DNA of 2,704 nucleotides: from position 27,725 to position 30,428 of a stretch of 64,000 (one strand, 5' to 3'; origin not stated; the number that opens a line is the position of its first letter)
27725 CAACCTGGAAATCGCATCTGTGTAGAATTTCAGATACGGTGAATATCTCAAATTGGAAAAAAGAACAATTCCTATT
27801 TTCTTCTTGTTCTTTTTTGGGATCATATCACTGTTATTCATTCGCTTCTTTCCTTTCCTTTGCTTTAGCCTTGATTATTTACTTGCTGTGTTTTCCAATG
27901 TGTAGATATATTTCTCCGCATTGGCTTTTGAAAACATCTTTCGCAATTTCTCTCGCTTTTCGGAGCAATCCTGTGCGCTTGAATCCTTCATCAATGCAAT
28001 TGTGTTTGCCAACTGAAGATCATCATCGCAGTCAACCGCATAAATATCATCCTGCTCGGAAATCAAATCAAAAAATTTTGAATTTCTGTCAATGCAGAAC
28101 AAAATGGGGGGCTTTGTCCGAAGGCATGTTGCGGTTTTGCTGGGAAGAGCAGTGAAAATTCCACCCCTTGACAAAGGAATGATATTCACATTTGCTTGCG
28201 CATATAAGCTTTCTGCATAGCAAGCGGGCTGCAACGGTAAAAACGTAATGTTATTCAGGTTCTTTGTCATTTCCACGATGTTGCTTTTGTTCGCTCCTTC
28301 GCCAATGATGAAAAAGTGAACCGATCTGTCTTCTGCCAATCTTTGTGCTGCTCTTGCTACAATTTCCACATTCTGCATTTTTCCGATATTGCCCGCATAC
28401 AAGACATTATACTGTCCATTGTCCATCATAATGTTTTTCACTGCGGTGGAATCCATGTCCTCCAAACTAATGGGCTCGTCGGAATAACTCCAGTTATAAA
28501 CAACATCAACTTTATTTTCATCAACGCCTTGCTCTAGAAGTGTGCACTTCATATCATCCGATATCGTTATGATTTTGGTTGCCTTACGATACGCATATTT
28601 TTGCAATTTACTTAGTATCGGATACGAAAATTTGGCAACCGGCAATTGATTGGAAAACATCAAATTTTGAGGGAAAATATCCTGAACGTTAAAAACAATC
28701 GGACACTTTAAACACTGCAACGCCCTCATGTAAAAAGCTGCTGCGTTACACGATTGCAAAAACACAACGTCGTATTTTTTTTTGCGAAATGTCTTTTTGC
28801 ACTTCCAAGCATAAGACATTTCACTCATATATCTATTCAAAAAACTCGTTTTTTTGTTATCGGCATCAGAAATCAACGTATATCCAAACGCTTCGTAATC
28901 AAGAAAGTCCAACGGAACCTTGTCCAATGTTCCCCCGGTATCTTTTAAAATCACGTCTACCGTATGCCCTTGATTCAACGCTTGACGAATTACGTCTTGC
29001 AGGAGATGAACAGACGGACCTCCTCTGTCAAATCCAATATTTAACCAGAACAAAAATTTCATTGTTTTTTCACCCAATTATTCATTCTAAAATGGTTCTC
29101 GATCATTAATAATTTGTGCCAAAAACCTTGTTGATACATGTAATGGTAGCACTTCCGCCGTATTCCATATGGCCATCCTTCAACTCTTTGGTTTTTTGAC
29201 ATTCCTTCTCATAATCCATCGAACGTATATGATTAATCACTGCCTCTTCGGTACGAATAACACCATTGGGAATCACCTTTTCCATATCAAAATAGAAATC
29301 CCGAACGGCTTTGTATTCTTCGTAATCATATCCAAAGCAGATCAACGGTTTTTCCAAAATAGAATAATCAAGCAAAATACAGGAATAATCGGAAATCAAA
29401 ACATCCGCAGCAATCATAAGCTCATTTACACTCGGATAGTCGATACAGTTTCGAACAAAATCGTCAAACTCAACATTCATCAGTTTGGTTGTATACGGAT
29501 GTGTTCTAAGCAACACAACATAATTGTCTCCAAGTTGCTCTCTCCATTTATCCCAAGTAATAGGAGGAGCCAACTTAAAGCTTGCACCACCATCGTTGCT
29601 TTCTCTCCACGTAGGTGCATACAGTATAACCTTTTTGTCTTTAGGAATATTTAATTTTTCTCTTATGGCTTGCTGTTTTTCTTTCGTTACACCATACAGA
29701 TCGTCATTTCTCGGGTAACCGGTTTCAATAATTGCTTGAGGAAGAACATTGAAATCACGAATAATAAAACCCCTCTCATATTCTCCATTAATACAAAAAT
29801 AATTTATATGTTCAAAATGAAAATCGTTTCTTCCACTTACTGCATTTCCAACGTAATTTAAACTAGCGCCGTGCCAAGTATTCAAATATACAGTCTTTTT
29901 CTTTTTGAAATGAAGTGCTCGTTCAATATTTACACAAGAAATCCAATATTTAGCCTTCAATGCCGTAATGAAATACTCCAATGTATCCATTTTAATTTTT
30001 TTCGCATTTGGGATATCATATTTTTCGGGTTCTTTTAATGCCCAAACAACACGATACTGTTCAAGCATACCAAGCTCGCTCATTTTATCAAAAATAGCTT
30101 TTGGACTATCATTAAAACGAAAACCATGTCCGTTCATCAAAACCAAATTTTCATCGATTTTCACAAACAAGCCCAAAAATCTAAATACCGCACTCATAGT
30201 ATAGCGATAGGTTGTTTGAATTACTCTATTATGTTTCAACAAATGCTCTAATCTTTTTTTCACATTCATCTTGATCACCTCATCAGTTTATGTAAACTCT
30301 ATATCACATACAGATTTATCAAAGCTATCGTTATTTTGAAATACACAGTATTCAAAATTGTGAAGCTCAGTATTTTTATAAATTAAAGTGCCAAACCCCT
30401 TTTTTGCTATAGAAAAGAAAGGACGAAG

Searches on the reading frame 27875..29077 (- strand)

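Call 72: search_protein_families(library=pfam, proteins=[window:27875-29077:-], max_evalue=0.001)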
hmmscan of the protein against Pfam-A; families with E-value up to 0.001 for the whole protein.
window:27875-29077:- (400 aa): 5 families
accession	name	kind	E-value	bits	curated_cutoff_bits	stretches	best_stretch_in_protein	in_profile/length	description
PF13439.12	Glyco_transf_4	-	1.4e-15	58.1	28.5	1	26-195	8-164/170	Glycosyltransferase Family 4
PF13579.12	Glyco_trans_4_4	-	5.8e-12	46.7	29.7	1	27-196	8-158/158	Glycosyl transferase 4-like domain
PF13692.12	Glyco_trans_1_4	-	5.4e-07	30.4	27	1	224-306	3-88/142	Glycosyl transferases group 1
PF00534.26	Glycos_transf_1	-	1.1e-06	28.7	26.4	1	220-304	13-102/172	Glycosyl transferases group 1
PF13477.12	Glyco_trans_4_2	-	0.00094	19.8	23.4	0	22-173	10-139/139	Glycosyl transferase 4-like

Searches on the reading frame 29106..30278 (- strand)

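Call 72: search_protein_families(library=pfam, proteins=[window:29106-30278:-], max_evalue=0.001)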
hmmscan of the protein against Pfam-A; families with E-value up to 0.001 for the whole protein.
window:29106-30278:- (390 aa): 1 family
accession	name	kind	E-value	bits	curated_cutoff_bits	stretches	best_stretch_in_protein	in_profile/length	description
PF04464.20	Glyphos_transf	-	1.2e-80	271.7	22.1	1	37-364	7-343/367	CDP-Glycerol:Poly(glycerophosphate) glycerophosphotransferase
